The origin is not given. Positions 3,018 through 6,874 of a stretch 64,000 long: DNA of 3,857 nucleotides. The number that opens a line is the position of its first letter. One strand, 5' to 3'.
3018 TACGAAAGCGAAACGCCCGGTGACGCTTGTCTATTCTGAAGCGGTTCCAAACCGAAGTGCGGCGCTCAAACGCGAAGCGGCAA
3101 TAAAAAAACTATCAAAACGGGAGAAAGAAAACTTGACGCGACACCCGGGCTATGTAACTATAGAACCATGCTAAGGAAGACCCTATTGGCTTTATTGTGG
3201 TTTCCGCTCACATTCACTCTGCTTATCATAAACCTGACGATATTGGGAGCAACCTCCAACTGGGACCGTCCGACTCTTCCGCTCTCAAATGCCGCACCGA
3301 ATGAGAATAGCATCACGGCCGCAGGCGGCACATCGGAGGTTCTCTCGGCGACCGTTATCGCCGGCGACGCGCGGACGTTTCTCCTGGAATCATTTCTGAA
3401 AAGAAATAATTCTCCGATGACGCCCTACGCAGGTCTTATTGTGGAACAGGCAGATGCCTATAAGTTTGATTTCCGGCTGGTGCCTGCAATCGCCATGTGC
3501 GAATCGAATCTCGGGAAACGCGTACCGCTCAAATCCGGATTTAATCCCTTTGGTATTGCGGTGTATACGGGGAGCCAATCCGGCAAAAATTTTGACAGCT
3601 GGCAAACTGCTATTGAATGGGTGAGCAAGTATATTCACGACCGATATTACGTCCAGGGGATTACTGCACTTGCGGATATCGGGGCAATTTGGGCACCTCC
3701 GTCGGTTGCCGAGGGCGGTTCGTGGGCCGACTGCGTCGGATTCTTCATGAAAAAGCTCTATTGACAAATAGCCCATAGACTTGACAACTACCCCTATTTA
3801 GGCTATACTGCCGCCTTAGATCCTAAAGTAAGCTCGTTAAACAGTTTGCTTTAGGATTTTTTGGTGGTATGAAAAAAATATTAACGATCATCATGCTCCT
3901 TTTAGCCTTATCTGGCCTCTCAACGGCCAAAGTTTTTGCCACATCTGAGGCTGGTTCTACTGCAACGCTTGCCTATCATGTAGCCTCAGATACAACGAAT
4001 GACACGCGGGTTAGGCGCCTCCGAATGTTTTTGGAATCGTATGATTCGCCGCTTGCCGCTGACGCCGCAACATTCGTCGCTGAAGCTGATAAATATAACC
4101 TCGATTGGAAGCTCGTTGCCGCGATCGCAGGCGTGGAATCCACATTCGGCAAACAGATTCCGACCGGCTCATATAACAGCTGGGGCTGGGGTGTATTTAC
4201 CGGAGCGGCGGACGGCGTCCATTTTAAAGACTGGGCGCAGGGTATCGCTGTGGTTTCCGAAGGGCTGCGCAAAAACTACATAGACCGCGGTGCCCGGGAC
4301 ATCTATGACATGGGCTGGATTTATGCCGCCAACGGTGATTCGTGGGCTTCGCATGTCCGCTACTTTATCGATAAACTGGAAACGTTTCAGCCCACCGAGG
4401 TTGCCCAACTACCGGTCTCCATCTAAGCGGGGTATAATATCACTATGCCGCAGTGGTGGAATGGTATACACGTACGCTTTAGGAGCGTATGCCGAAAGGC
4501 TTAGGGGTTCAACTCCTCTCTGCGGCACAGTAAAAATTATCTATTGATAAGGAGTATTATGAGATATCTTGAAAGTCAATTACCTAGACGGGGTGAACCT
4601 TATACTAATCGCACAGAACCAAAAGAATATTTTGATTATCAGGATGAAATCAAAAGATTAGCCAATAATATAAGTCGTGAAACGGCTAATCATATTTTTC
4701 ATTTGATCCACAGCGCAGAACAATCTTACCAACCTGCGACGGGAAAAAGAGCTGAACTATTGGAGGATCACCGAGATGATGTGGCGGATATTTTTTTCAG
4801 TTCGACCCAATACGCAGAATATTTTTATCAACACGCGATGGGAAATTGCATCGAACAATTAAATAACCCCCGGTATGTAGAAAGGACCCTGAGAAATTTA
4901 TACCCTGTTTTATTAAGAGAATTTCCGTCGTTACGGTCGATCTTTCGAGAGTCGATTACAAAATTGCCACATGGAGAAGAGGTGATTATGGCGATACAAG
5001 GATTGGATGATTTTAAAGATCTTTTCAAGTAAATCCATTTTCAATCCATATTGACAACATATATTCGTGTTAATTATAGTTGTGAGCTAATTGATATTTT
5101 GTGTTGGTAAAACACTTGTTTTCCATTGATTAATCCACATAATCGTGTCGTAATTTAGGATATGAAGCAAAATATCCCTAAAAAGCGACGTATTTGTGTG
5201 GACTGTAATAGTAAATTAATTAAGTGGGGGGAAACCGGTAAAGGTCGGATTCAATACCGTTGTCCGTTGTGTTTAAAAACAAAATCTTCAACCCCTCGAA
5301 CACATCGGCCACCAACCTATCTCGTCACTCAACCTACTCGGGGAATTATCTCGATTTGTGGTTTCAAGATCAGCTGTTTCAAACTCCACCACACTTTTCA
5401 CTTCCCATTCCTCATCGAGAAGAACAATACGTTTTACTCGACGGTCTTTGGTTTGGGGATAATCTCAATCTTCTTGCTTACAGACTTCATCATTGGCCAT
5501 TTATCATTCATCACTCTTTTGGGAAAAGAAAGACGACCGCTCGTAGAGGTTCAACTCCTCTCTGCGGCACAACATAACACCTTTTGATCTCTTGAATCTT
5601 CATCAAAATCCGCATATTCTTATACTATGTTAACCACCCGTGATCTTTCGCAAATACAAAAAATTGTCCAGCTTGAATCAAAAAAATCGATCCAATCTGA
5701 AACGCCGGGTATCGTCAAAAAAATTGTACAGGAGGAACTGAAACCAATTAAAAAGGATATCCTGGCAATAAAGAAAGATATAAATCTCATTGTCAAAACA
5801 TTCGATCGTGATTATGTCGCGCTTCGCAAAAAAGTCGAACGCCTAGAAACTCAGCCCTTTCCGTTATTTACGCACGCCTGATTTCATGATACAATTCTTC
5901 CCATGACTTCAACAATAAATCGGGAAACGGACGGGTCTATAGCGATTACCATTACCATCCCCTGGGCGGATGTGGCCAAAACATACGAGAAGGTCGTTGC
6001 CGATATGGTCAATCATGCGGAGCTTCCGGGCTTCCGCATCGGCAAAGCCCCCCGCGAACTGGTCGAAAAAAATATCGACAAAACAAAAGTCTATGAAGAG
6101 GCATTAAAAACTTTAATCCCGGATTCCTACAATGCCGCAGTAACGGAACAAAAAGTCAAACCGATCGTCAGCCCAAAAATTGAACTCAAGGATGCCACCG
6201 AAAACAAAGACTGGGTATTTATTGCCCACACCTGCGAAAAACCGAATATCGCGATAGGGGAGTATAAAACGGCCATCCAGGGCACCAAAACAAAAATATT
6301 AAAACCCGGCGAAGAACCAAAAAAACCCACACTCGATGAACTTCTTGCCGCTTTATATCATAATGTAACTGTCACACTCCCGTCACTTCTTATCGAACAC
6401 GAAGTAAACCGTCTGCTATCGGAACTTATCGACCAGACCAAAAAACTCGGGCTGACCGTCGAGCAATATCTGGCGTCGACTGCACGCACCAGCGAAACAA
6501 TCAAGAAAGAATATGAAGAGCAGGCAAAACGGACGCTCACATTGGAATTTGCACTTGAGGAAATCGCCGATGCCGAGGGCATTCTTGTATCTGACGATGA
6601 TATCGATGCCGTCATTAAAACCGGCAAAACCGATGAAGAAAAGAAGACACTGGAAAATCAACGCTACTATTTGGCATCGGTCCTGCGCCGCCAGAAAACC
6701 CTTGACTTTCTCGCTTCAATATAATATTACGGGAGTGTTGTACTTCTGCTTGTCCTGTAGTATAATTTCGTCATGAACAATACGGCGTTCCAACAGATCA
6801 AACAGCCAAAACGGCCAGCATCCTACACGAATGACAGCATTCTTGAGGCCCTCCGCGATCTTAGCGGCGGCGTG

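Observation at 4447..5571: Islet of about 1 kb integrated at tRNA-Leu(TAG) with 24-nt direct repeat and IS1595 zinc-ribbon remnant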

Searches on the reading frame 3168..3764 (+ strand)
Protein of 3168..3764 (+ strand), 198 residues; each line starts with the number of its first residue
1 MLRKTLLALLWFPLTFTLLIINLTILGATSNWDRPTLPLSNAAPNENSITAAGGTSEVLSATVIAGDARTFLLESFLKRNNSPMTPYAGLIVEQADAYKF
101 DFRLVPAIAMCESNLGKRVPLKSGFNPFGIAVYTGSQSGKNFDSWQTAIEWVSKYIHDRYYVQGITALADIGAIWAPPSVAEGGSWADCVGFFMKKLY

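Call 7: search_protein_families(library=pfam, proteins=[window:3168-3764:+], max_evalue=1)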
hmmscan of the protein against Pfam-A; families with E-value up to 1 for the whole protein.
window:3168-3764:+ (198 aa): 1 family
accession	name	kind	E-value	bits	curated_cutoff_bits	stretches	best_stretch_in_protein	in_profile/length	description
PF01832.25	Glucosaminidase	-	0.00013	23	30.2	1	91-160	4-85/123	Mannosyl-glycoprotein endo-beta-N-acetylglucosaminidase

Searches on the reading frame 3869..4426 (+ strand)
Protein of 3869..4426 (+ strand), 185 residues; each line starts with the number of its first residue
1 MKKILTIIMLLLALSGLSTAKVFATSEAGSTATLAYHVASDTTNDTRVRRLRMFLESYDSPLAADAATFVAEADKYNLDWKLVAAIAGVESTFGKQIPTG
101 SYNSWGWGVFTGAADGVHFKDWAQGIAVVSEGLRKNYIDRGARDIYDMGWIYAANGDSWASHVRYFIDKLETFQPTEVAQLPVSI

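Call 7: search_protein_families(library=pfam, proteins=[window:3869-4426:+], max_evalue=1)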
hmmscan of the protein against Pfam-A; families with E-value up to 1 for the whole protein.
window:3869-4426:+ (185 aa): 3 families
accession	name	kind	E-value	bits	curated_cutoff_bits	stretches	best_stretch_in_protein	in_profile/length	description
PF01464.25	SLT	-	0.018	15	21.3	1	70-97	4-31/117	Transglycosylase SLT domain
PF01832.25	Glucosaminidase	-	0.025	15.7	30.2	1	67-138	2-86/123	Mannosyl-glycoprotein endo-beta-N-acetylglucosaminidase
PF13406.11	SLT_2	-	0.069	12.8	24.3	1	64-97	72-105/292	Transglycosylase SLT domain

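Call 9: find_encoding_contigs(protein=window:3869-4426:+, flank=6000, max_places=10)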
Protein window:3869-4426:+ (185 aa): no gene with exactly this product is on record in the collection.

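Call 11: find_encoding_contigs(protein=window:3893-4426:+, flank=6000, max_places=10)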
Protein window:3893-4426:+ (177 aa): 1 contig read that carries it; 1 place shown.
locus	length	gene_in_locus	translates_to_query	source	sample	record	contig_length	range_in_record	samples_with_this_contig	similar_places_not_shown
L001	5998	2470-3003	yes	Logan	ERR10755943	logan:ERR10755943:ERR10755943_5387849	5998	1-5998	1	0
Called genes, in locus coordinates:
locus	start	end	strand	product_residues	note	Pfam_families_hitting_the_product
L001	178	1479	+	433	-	PF05977:MFS_3, PF07690:MFS_1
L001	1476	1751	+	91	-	PF01541:GIY-YIG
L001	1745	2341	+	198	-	-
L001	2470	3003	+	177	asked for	-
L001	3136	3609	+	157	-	-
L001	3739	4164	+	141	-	-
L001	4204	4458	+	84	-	-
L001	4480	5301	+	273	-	PF05697:Trigger_N, PF05698:Trigger_C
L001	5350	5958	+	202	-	PF18904:DUF5660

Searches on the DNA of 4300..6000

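Call 61: search_rna_families(source=window, start=4300, end=6000, threshold=evalue, max_evalue=1)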
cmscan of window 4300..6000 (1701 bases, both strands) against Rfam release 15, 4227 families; matches with E-value up to 1: 2.
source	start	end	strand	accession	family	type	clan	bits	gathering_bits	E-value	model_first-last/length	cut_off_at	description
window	4447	4527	+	RF00005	tRNA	Gene; tRNA;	CL00001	53.8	29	2.5e-10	1-71/71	no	tRNA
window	4447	4526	+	RF01684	mascRNA-menRNA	Gene;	-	20.6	42.5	0.39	1-56/56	no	MALAT1-associated small cytoplasmic RNA/MEN beta RNA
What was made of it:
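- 4447..4528 (+): Intact tRNA-Leu(TAG), the integration target; its 3' part forms the left repeat copy (attL). Rfam tRNA, 53.8 bits (call 61).
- On tRNA-integrated genomic island (Islander definition): Rfam, 53.8 bits (call 61).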

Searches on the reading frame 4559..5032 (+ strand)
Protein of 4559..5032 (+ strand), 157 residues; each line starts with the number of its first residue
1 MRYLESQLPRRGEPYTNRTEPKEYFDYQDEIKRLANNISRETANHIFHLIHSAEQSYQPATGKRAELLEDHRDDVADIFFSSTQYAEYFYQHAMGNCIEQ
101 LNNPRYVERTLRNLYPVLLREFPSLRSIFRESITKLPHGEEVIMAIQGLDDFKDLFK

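Call 7: search_protein_families(library=pfam, proteins=[window:4559-5032:+], max_evalue=1)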
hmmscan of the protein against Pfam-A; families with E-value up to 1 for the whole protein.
window:4559-5032:+ (157 aa): 3 families
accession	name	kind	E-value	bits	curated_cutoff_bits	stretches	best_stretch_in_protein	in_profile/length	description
PF09823.15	DUF2357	-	0.0055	16.4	23.3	1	25-71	36-82/251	Domain of unknown function (DUF2357)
PF20196.3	DUF6559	-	0.091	13.3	27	1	32-86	37-94/126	Family of unknown function (DUF6559)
PF24883.2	NPHP3_N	-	0.2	12.3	24.8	0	68-153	46-137/164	Nephrocystin 3, N-terminal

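Call 8: search_protein_families(library=phrogs, proteins=[window:4559-5032:+], max_evalue=1)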
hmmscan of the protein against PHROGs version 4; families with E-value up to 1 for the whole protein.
window:4559-5032:+ (157 aa): 1 family
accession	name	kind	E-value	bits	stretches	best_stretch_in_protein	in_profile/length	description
phrog_15317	-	unknown function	0.023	16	1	31-61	22-52/103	-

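Call 10: find_encoding_contigs(protein=window:4559-5032:+, flank=6000, max_places=10)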
Protein window:4559-5032:+ (157 aa): 1 contig read that carries it; 1 place shown.
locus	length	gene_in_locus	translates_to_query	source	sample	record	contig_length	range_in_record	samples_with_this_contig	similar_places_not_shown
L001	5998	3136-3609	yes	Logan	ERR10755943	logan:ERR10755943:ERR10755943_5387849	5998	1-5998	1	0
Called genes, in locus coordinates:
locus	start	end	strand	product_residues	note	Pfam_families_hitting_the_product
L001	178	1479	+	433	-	PF05977:MFS_3, PF07690:MFS_1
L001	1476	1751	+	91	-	PF01541:GIY-YIG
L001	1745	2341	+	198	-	-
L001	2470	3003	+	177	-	-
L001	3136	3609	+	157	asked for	-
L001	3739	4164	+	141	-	-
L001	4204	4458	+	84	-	-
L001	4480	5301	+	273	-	PF05697:Trigger_N, PF05698:Trigger_C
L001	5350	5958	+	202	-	PF18904:DUF5660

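Call 22: search_protein_families(library=ncbifam, proteins=[window:4559-5032:+], max_evalue=10)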
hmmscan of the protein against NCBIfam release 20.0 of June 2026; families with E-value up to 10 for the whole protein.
window:4559-5032:+ (157 aa): 0 families
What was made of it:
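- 4559..5032 (+): ORF157, an orphan all-helical protein preceded by the Shine-Dalgarno sequence AAGGAG (4549-4554); possible cargo of unknown function. No Pfam, PHROG or NCBIfam match (calls 7, 8, 22).
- Tried and rejected: PHROGs, Pfam and NCBIfam gave nothing significant (calls 7, 8, 22).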

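Call 42: find_homologous_proteins(query=window:4559-5032:+, max_evalue=0.01)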
Query window:4559-5032:+ (157 aa): 1 proteins with E <= 0.01 among 10 candidates.
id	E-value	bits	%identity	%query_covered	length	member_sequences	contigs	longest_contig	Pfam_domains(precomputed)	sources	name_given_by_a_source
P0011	1.5e-100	351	100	100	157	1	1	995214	-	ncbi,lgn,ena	-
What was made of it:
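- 4559..5032 (+): Only itself found among 5.8 billion proteins (call 42).
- No donor configuration (tRNA-Leu followed by ORF157) was found anywhere (call 42). ORF157 and this unit occur in only one genome lineage (calls 10, 42).
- Tried and rejected: The word-indexed search of 5.8 billion proteins found only the query itself (call 42).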

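Call 44: find_related_loci(query=window:4559-5032:+, collection=viral_contigs, flank=5000)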
Query window:4559-5032:+ (157 aa) in viral_contigs; peptide patterns used: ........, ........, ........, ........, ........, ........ (x = any residue, [..] = any of these).
6 stretches matched a pattern, but none encodes a relative of the query by tblastn (E <= 1e-3).
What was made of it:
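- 4559..5032 (+): Not found in IMG/VR (call 44).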

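Call 65: predict_structure(protein=window:4559-5032:+)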
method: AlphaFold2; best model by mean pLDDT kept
length: 157 residues; sequences in the alignment: 1
mean_pLDDT: 44.0   pTM: 0.30
mean pLDDT of the five models: 44.0, 42.7, 40.9, 40.4, 38.1
residues with pLDDT >= 90: 0; 70-90: 0; 50-70: 42; < 50: 115
segments of 3 or more residues with pLDDT < 50: 1-38, 50-104, 106-109, 145-157
pLDDT, mean of each block of 10 residues (from residue 1): 31 34 39 47 51 43 41 38 39 41 47 54 54 54 49 40
secondary structure, 60 per line:
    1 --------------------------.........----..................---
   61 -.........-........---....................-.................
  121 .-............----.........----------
elements in order: H27-35 H40-57 H62-70 H72-79 H83-102 H104-121 H123-134 H139-147
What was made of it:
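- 4559..5032 (+): AlphaFold2 pLDDT 44 (call 65).
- Tried and rejected: Structure prediction of ORF157. pLDDT was 44, so the model is unusable and no fold search was run (call 65).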

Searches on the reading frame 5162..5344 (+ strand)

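Call 21: search_protein_families(library=pfam, proteins=[window:5162-5344:+], max_evalue=10)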
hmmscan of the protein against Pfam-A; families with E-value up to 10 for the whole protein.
seq(61 aa): 2 families
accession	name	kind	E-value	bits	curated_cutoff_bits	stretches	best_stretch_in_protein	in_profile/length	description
PF12773.13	DZR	-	0.01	16.4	27.3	1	3-40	6-33/45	Double zinc ribbon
PF16919.11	PknG_rubred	-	0.019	15.4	28.5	1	4-45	31-72/74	Protein kinase G rubredoxin domain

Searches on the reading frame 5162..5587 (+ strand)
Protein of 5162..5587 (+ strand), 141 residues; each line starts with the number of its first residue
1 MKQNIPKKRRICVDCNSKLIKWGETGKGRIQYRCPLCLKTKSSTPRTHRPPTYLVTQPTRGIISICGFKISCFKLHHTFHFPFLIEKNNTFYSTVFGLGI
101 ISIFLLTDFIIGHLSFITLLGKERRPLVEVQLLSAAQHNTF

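Call 7: search_protein_families(library=pfam, proteins=[window:5162-5587:+], max_evalue=1)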
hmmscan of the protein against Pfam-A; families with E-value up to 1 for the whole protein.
window:5162-5587:+ (141 aa): 3 families
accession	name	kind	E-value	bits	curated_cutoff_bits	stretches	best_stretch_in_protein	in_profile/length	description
PF22677.2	Ble-like_N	-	0.026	14.7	24.5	1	85-102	12-29/41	Bleomycin resistance protein-like N-terminal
PF12773.13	DZR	-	0.056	14.1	27.3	1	3-40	6-33/45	Double zinc ribbon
PF16919.11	PknG_rubred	-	0.1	13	28.5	1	4-45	31-72/74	Protein kinase G rubredoxin domain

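Call 8: search_protein_families(library=phrogs, proteins=[window:5162-5587:+], max_evalue=1)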
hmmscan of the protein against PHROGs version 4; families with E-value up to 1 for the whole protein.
window:5162-5587:+ (141 aa): 0 families

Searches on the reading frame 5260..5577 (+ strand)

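Call 7: search_protein_families(library=pfam, proteins=[window:5260-5577:+], max_evalue=1)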
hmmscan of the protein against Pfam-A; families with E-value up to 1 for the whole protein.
window:5260-5577:+ (105 aa): 0 families

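Call 8: search_protein_families(library=phrogs, proteins=[window:5260-5577:+], max_evalue=1)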
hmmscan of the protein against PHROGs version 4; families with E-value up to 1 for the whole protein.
window:5260-5577:+ (105 aa): 1 family
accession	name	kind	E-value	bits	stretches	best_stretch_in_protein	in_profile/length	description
phrog_32161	-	unknown function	0.23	12.4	1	32-55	32-53/53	-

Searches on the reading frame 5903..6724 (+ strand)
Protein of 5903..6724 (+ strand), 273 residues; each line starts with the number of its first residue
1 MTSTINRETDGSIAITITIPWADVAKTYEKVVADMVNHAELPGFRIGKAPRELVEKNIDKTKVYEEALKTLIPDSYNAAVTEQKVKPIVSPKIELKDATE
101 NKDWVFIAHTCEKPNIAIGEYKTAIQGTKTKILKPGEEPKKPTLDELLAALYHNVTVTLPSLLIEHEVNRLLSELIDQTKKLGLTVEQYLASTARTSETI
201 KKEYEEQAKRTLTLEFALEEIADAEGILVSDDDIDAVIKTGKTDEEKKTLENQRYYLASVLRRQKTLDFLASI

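Call 7: search_protein_families(library=pfam, proteins=[window:5903-6724:+], max_evalue=1)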
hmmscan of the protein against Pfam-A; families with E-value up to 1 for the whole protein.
window:5903-6724:+ (273 aa): 6 families
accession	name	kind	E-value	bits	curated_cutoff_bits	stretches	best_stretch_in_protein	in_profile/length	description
PF05697.18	Trigger_N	-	3.3e-28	99.2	22.2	1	1-132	1-130/144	Bacterial trigger factor protein (TF)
PF05698.19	Trigger_C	-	1.1e-19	71.5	22.7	1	143-270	25-160/162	Bacterial trigger factor protein (TF) C-terminus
PF05205.17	COMPASS-Shg1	-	0.012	16.9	24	1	26-94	34-102/102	COMPASS (Complex proteins associated with Set1p) component shg1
PF13624.11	SurA_N_3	-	0.032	14.5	27.2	1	192-256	71-135/162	SurA-like N-terminal domain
PF18698.7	HisK_sensor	-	0.034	15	27.3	1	186-251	5-70/126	Histidine kinase sensor domain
PF14076.12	DUF4258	-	0.11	13.3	25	1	229-267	14-48/71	Domain of unknown function (DUF4258)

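Call 12: find_encoding_contigs(protein=window:5903-6724:+, flank=6000, max_places=10)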
Protein window:5903-6724:+ (273 aa): 1 contig read that carries it; 1 place shown.
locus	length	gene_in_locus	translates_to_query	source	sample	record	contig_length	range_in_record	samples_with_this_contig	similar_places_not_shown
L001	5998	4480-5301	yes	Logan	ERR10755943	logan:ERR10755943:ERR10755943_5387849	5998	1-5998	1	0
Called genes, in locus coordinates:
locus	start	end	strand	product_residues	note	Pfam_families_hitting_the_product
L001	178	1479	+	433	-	PF05977:MFS_3, PF07690:MFS_1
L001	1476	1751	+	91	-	PF01541:GIY-YIG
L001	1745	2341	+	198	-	-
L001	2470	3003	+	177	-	-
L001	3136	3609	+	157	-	-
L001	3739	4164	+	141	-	-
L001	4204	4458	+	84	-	-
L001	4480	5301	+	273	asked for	PF05697:Trigger_N, PF05698:Trigger_C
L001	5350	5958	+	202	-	PF18904:DUF5660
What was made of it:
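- Tried and rejected: Exact-protein look-ups of the flanking genes returned only the same strain (calls 9-12).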

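Call 13: find_related_loci(query=window:5903-6724:+, collection=genome_contigs, flank=8000)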
Query window:5903-6724:+ (273 aa) in genome_contigs; peptide patterns used: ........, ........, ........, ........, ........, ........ (x = any residue, [..] = any of these).
252 stretches matched a pattern; 5 encode a relative of the query (tblastn E <= 1e-3); 5 distinct loci.
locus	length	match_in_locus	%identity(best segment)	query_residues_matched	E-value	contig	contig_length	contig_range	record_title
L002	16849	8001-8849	82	1-273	1e-148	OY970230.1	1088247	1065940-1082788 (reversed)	MAG: Candidatus Gottesmanbacteria bacterium isolate MFD01689.bin.c.3 genome assembly, chromosome: 1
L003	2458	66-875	81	1-256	8e-147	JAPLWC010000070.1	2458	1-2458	MAG: Candidatus Gottesmanbacteria bacterium isolate LacPavin_0920_SED3_MAG_47_8 LacPavin_0920_SED3_scaffold_671794, whol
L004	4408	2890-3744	66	1-273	3e-123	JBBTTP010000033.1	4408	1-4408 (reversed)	MAG: Patescibacteria group bacterium isolate H52-bin037_1 H52_bin037_1_000000000033, whole genome shotgun sequence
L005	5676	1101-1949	43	1-273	3e-69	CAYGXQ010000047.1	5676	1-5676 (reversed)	MAG TPA_asm: uncultured Gammaproteobacteria bacterium isolate ERP119294_co1_458 genome assembly, contig: NODE_22081_leng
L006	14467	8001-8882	38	10-273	1e-63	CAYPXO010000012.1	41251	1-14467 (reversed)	MAG TPA_asm: uncultured Pseudomonadales bacterium isolate SRP323688_co1_104 genome assembly, contig: NODE_1756_length_41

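Call 27: find_related_loci(query=window:5903-6724:+, collection=metagenome_contigs, flank=6000)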
Query window:5903-6724:+ (273 aa) in metagenome_contigs; peptide patterns used: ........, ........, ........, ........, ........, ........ (x = any residue, [..] = any of these).
472 stretches matched a pattern; 12 encode a relative of the query (tblastn E <= 1e-3); 12 distinct loci.
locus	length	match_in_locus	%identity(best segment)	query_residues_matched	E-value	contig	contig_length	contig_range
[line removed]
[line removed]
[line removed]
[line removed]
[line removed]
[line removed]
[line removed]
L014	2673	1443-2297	66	1-273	3e-127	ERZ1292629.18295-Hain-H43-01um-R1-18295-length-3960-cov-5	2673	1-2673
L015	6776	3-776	67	28-273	4e-110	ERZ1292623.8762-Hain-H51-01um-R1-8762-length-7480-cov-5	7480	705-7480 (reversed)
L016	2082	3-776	66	28-273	6e-115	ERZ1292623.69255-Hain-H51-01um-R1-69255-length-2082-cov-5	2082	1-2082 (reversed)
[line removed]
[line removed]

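Call 69: search_protein_families(library=pfam, proteins=[L002:6149-6673:+, L002:6685-7536:+, L002:7541-7969:+], max_evalue=0.01)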
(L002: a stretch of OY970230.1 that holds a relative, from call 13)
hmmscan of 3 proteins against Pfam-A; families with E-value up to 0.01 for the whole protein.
L002:6149-6673:+ (174 aa): 3 families
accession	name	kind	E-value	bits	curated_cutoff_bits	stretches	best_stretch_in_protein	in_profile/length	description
PF00891.24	Methyltransf_2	-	7.9e-05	22.5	22.3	1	40-128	59-146/210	O-methyltransferase domain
PF13847.12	Methyltransf_31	-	0.00024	21.3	27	1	45-86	5-47/145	Methyltransferase domain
PF13649.12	Methyltransf_25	-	0.0013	19.8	27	1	47-116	1-73/97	Methyltransferase domain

L002:6685-7536:+ (283 aa): 0 families

L002:7541-7969:+ (142 aa): 0 families
